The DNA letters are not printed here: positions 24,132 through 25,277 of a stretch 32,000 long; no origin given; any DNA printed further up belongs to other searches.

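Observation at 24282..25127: Riboswitch-controlled orphan two-TM protein next to RM and MNT/HEPN genes: a candidate second-messenger-gated membrane effector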

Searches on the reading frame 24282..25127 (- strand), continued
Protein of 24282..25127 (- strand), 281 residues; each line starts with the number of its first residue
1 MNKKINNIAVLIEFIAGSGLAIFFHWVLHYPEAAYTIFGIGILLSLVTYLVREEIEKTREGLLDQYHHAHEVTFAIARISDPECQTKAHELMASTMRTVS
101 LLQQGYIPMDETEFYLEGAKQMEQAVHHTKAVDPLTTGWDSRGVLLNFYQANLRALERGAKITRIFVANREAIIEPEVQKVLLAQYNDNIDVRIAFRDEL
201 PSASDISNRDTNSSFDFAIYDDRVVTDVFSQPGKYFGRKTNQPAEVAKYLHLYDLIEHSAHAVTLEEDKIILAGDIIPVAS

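Call 42: search_protein_families(library=pfam, alignment_id=A3, max_evalue=0.01)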
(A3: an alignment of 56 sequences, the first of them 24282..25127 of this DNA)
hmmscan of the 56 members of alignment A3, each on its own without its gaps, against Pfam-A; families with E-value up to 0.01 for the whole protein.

A. member 1, window:24282-25127:- (281 aa): 0 families

B. families by the number of members that match (of 56 scanned): 9 families
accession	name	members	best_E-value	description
PF21806.3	DUF6879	16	1.3e-08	Family of unknown function (DUF6879)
PF04073.20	tRNA_edit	3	6.1e-15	Aminoacyl-tRNA editing domain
PF13676.11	TIR_2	1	1.1e-14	TIR domain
PF00149.33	Metallophos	1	7.6e-08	Calcineurin-like phosphoesterase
PF19867.5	DUF6340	1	0.0065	Family of unknown function (DUF6340)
PF20712.2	CyanoTRADDas_TM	1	0.0084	Cyanobacterial TRADD-N associated 2-Transmembrane domain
PF20190.3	DUF6553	1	0.0088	Family of unknown function (DUF6553)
PF17094.10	UPF0715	1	0.0088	Uncharacterised protein family (UPF0715)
PF09581.16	Spore_III_AF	1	0.0096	Stage III sporulation protein AF (Spore_III_AF)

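Call 43: search_protein_families(library=pfam, proteins=[P0223, P0238, P0234, P0249, P0258, P0268, P0177, P0180, P0196, P0215], max_evalue=0.1)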
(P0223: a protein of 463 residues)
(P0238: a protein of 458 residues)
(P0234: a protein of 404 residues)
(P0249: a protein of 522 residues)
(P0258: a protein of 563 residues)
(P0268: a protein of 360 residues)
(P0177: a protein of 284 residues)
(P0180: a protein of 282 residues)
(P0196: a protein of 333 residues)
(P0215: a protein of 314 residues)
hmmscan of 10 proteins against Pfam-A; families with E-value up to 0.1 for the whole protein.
P0223 (463 aa): 1 family
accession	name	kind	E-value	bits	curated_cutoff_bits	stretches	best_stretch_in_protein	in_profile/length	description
PF04073.20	tRNA_edit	-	9.1e-12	45.6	25.5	1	332-445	3-118/123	Aminoacyl-tRNA editing domain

P0238 (458 aa): 3 families
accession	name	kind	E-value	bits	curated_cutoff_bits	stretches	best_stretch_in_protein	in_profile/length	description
PF04073.20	tRNA_edit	-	6.1e-15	55.8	25.5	1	324-442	1-121/123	Aminoacyl-tRNA editing domain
PF21806.3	DUF6879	-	0.00041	20.3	23.9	1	159-286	46-166/167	Family of unknown function (DUF6879)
PF25746.1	Phage_Repressor_c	-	0.026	14.2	27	1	194-248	173-227/352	Streptomyces phage repressor protein c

P0234 (404 aa): 2 families
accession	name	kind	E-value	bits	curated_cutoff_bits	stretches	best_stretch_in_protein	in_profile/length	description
PF07907.16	YibE_F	-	0.037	14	27.2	1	25-103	25-102/241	YibE/F-like protein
PF12822.12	ECF_trnsprt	-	0.071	13.6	30.7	0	17-100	41-122/169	ECF transporter, substrate-specific component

P0249 (522 aa): 4 families
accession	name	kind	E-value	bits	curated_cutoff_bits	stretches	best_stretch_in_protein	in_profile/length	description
PF13676.11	TIR_2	-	1.1e-14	55.3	28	1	4-116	2-110/122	TIR domain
PF04073.20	tRNA_edit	-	2e-11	44.5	25.5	1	390-501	6-119/123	Aminoacyl-tRNA editing domain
PF08937.16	ThsB_TIR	-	0.023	15.5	21.2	1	40-83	47-89/100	Thoeris protein ThsB, TIR-like domain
PF22074.2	Cep192_D5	-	0.099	12.6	27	0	468-505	13-50/178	Cep192 domain 5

P0258 (563 aa): 2 families
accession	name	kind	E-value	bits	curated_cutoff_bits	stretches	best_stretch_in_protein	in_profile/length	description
PF00149.33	Metallophos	-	7.6e-08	33.4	21.5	1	8-255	4-190/191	Calcineurin-like phosphoesterase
PF21806.3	DUF6879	-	0.038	13.9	23.9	0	448-560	54-162/167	Family of unknown function (DUF6879)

P0268 (360 aa): 1 family
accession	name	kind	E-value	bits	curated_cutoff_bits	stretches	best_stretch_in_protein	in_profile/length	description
PF15137.11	ECPIP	-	0.08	13.1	27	0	56-93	95-132/218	Exosomal polycystin 1 interacting protein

P0177 (284 aa): 1 family
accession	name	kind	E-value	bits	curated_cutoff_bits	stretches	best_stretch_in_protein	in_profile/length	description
PF21806.3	DUF6879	-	8.3e-05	22.6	23.9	1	159-278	45-165/167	Family of unknown function (DUF6879)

P0180 (282 aa): 5 families
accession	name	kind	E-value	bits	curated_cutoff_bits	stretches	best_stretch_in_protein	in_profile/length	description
PF21806.3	DUF6879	-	2.3e-08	34.1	23.9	1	145-273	45-164/167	Family of unknown function (DUF6879)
PF24195.1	DUF7420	-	0.011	16.3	27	1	10-81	48-121/124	Family of unknown function (DUF7420)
PF19054.6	DUF5753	-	0.041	14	23.4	1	191-271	95-169/178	Domain of unknown function (DUF5753)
PF03657.19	UPF0113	-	0.061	14.1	23.8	0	148-185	15-55/73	UPF0113 PUA domain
PF06305.16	LapA_dom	-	0.069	13.5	28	0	40-82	25-58/64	Lipopolysaccharide assembly protein A domain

P0196 (333 aa): 0 families

P0215 (314 aa): 4 families
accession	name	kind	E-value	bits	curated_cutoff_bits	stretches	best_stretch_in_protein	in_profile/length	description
PF14123.11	DUF4290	-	0.016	15.2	27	1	59-199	18-157/174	Domain of unknown function (DUF4290)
PF18159.6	S_4TM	-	0.033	14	26.9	1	7-138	37-163/291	SMODS-associating 4TM effector domain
PF03649.18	UPF0014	-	0.043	13.6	22.6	1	5-54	37-86/242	Uncharacterised protein family (UPF0014)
PF24245.1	INO80F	-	0.092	13.3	25.1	0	49-64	7-22/47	INO80 complex subunit F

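Call 47: find_related_loci(query=A1, collection=metagenome_contigs, flank=6000)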
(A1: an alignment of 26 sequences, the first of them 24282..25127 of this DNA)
Query A1 (281 aa) in metagenome_contigs; peptide patterns used: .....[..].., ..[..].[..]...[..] (x = any residue, [..] = any of these).
477 stretches matched a pattern; 121 encode a relative of the query (tblastn E <= 1e-3); the best 80 are kept; 80 distinct loci.
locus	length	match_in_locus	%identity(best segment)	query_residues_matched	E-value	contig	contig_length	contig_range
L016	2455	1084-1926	84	1-281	7e-178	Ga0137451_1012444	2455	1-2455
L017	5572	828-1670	81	1-281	2e-163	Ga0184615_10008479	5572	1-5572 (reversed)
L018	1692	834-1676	81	1-281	4e-172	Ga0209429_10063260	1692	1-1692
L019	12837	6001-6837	81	1-279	3e-158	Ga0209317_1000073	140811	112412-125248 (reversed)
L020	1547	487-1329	80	1-281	1e-171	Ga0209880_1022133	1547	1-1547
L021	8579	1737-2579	79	1-281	1e-156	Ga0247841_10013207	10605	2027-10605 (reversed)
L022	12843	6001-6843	79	1-281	1e-156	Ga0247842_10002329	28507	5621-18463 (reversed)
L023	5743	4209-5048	79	1-280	1e-156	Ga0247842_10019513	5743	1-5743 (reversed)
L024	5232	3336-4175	80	1-280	2e-157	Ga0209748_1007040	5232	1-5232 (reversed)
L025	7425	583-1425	79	1-281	2e-155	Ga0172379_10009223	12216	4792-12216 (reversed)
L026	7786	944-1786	80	1-281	3e-155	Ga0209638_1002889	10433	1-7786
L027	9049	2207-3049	79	1-281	4e-155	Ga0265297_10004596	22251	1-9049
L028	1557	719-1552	79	1-278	8e-168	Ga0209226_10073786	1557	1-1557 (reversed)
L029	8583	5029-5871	78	1-281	1e-153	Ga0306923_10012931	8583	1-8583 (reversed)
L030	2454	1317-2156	77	1-280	2e-162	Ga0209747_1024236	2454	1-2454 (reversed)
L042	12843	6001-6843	72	1-281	8e-139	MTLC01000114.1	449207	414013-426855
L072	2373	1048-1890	66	1-281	2e-134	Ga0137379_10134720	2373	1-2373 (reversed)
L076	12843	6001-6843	64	1-281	4e-126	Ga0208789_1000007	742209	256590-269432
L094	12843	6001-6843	58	1-281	2e-119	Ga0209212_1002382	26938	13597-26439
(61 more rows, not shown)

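Call 49: predict_structure(alignment_id=A3)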
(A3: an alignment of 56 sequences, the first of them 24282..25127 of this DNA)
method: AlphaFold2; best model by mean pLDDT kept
length: 281 residues; sequences in the alignment: 56
mean_pLDDT: 92.8   pTM: 0.81
mean pLDDT of the five models: 92.8, 92.0, 91.8, 91.7, 91.4
residues with pLDDT >= 90: 241; 70-90: 22; 50-70: 14; < 50: 4
segments of 3 or more residues with pLDDT < 50: 279-281
pLDDT, mean of each block of 10 residues (from residue 1): 87 95 97 97 96 96 96 98 97 93 96 96 98 92 94 98 97 96 97 97 66 83 94 84 97 96 97 76 43
secondary structure, 60 per line:
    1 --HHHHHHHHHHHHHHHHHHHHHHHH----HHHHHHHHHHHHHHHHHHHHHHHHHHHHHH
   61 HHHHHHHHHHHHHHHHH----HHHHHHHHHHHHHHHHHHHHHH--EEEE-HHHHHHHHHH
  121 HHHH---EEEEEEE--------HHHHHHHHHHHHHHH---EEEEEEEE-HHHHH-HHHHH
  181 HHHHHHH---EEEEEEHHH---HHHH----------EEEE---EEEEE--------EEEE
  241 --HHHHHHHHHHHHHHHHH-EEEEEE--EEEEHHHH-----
elements in order: H3-26 H31-77 H82-103 E106-109 H111-124 E128-134 H143-157 E161-168 H170-174 H176-187 E191-196 H203-206 E217-220 E224-228 E237-240 H243-259 E261-266 E269-272 H273-276

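Call 52: fold_search(model_id=the predicted structure, library=pdb)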
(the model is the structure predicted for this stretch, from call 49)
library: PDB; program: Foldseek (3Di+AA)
matches with E <= 10: 1104; with E <= 0.001: 73
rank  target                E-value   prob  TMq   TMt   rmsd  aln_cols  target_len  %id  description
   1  7e0m_A                4.5e-07  1.00  0.42  0.31  10.2       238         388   13  Crystal structure of phospholipase D (released 2021-12-22)
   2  5bpi_C                1.0e-06  1.00  0.38  0.41  19.5       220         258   12  Structure of TrmBL2, an archaeal chromatin protein, shows a novel mode of DNA binding. (released 2015-09-02)
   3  1byr                  1.1e-06  1.00  0.40  0.70   4.3       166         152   12  CRYSTAL STRUCTURE OF A PHOSPHOLIPASE D FAMILY MEMBER, NUC FROM SALMONELLA TYPHIMURIUM (released 1999-10-19)
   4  6ehi_D                1.2e-06  1.00  0.40  0.66   5.2       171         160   15  NucT from Helicobacter pylori (released 2018-01-17)
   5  6ehi_B                1.5e-06  1.00  0.40  0.67   5.1       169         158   15  NucT from Helicobacter pylori (released 2018-01-17)
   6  4gem_B                1.5e-06  1.00  0.36  0.52   5.0       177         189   15  Crystal structure of Zucchini (K171A) (released 2012-10-17)
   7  6ehi_A                1.6e-06  1.00  0.37  0.62   5.3       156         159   15  NucT from Helicobacter pylori (released 2018-01-17)
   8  5bpd_C                1.7e-06  1.00  0.36  0.39  21.1       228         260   10  Structure of TrmBL2, an archaeal chromatin protein, shows a novel mode of DNA binding. (released 2015-09-02)
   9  5bpd_D                2.0e-06  1.00  0.37  0.40  17.7       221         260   13  Structure of TrmBL2, an archaeal chromatin protein, shows a novel mode of DNA binding. (released 2015-09-02)
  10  7e0m_B                3.0e-06  1.00  0.40  0.30  10.3       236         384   13  Crystal structure of phospholipase D (released 2021-12-22)
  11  5box_A                4.2e-06  1.00  0.37  0.40  14.4       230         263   12  Structure of TrmBL2, an archaeal chromatin protein, shows a novel mode of DNA binding. (released 2015-09-02)
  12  4gel_A                5.3e-06  1.00  0.36  0.51   4.3       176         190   16  Crystal structure of Zucchini (released 2012-10-17)
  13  5bpd_B                6.4e-06  1.00  0.38  0.41  14.4       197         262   13  Structure of TrmBL2, an archaeal chromatin protein, shows a novel mode of DNA binding. (released 2015-09-02)
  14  5bqt_A                6.8e-06  1.00  0.36  0.39  14.8       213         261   12  Structure of TrmBL2, an archaeal chromatin protein, shows a novel mode of DNA binding. (released 2015-09-02)
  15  4h4a                  7.7e-06  1.00  0.35  0.60   5.5       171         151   16  Crystal structure of the C-terminal domain of Drosophila melanogaster Zucchini (released 2012-11-07)
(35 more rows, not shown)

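Call 62: search_protein_families(library=pfam, alignment_id=A6, max_evalue=0.00001)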
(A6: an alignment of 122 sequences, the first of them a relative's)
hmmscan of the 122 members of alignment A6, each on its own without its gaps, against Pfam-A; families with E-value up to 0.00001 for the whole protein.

A. member 1, L001:3-590:+ (195 aa): 0 families

B. families by the number of members that match (of 122 scanned): 117 families (the first 25 are shown)
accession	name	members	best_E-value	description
PF02518.31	HATPase_c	8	6.8e-19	Histidine kinase-, DNA gyrase B-, and HSP90-like ATPase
PF00183.23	HSP90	6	1.2e-148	Hsp90 protein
PF13589.12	HATPase_c_3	4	3.6e-10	Histidine kinase-, DNA gyrase B-, and HSP90-like ATPase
PF01545.26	Cation_efflux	3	2.1e-42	Cation efflux family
PF00990.26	GGDEF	3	1.3e-41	Diguanylate cyclase, GGDEF domain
PF00072.30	Response_reg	3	2e-25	Response regulator receiver domain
PF16916.11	ZT_dimer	3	2e-24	Dimerisation domain of Zinc Transporter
PF13426.13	PAS_9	3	2.3e-24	PAS domain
PF01580.24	FtsK_SpoIIIE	2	3e-72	FtsK/SpoIIIE family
PF00437.27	T2SSE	2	3.4e-47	Type II/IV secretion system protein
PF13491.11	FtsK_4TM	2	9.3e-45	4TM region of DNA translocase FtsK/SpoIIIE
PF01252.23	Peptidase_A8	2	2.5e-43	Signal peptidase (SPase) II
PF17854.6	FtsK_alpha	2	3e-34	FtsK alpha domain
PF17768.7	RecJ_OB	2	1.2e-31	RecJ OB domain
PF01368.27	DHH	2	1.5e-26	DHH family, N-terminal domain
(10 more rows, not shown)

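Call 63: search_protein_families(library=pfam, alignment_id=A7, max_evalue=0.00001)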
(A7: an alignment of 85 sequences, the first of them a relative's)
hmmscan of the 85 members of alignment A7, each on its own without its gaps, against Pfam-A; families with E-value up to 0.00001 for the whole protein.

A. member 1, L005:6661-7017:+ (118 aa): 0 families

B. families by the number of members that match (of 85 scanned): 116 families (the first 25 are shown)
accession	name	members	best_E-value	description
PF13336.12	AcetylCoA_hyd_C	3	1.5e-61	Acetyl-CoA hydrolase/transferase C-terminal domain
PF02550.21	AcetylCoA_hydro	3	3.4e-44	Acetyl-CoA hydrolase/transferase N-terminal domain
PF00271.37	Helicase_C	3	3.3e-33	Helicase conserved C-terminal domain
PF00691.25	OmpA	3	2.1e-23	OmpA family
PF00583.31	Acetyltransf_1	3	2.7e-15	Acetyltransferase (GNAT) family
PF08448.16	PAS_4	3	1.4e-11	PAS fold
PF11898.13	DUF3418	2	4.2e-145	Domain of unknown function (DUF3418)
PF02867.20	Ribonuc_red_lgC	2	1.7e-139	Ribonucleotide reductase, barrel domain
PF00158.32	Sigma54_activat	2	1.9e-71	Sigma-54 interaction domain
PF02773.21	S-AdoMet_synt_C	2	9e-68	S-adenosylmethionine synthetase, C-terminal domain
PF02772.21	S-AdoMet_synt_M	2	2.7e-47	S-adenosylmethionine synthetase, central domain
PF13091.12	PLDc_2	2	1.3e-45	PLD-like domain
PF00438.25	S-AdoMet_synt_N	2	7.4e-42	S-adenosylmethionine synthetase, N-terminal domain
PF00005.33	ABC_tran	2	1.6e-40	ABC transporter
PF02469.27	Fasciclin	2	5.2e-32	Fasciclin domain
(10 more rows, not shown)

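Call 64: search_protein_families(library=padloc, alignment_id=A6, max_evalue=0.00001)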
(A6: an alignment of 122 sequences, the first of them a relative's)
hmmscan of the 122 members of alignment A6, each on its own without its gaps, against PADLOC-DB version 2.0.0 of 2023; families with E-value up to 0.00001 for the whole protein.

A. member 1, L001:3-590:+ (195 aa): 0 families

B. families by the number of members that match (of 122 scanned): 9 families
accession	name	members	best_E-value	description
PDLC03966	TmtA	4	8.8e-09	-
PDLC04140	mad8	3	2.8e-41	mads_8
PDLC02806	SspH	2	1.9e-60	SspH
PDLC02804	SspH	2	2.3e-52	SspH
PDLC01055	HerA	2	1.1e-07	Type III coevolved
PDLC02614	DrmC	1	4.2e-10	DrmC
PDLC04055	PD-T4-6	1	2.2e-06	-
PDLC00837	E1-E2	1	3.4e-06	E1-E2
PDLC03972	TmtA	1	8.1e-06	-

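Call 65: search_protein_families(library=padloc, alignment_id=A7, max_evalue=0.00001)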
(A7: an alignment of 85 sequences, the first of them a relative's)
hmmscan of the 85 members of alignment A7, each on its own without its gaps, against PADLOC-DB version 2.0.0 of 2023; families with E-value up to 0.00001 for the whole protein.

A. member 1, L005:6661-7017:+ (118 aa): 0 families

B. families by the number of members that match (of 85 scanned): 73 families (the first 25 are shown)
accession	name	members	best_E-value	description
PDLC04140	mad8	3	2.6e-12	mads_8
PDLC00609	ZorB1|ZorB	3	6.4e-12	MotB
PDLC01995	RtcR_PspF2--CARF_AAA_HTH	2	1.4e-106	-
PDLC01993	RtcR--CARF_AAA_HTH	2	4e-53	-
PDLC01994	RtcR_PspF1--CARF_AAA_HTH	2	6.8e-53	-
PDLC04135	mad3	2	9.7e-37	mads_3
PDLC02614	DrmC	2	2.2e-20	DrmC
PDLC02916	CSD_V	2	2.6e-16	-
PDLC03922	MkoB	2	5.5e-13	-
PDLC00612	ZorB1|ZorB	2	5.9e-10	MotB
PDLC02616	DrmC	2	8e-10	DrmC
PDLC02980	AriA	2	1.4e-08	-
PDLC02606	DrmC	2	2.5e-08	DrmC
PDLC02585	DrmC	2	2.5e-08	DrmC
PDLC02597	DrmC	2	5.2e-08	DrmC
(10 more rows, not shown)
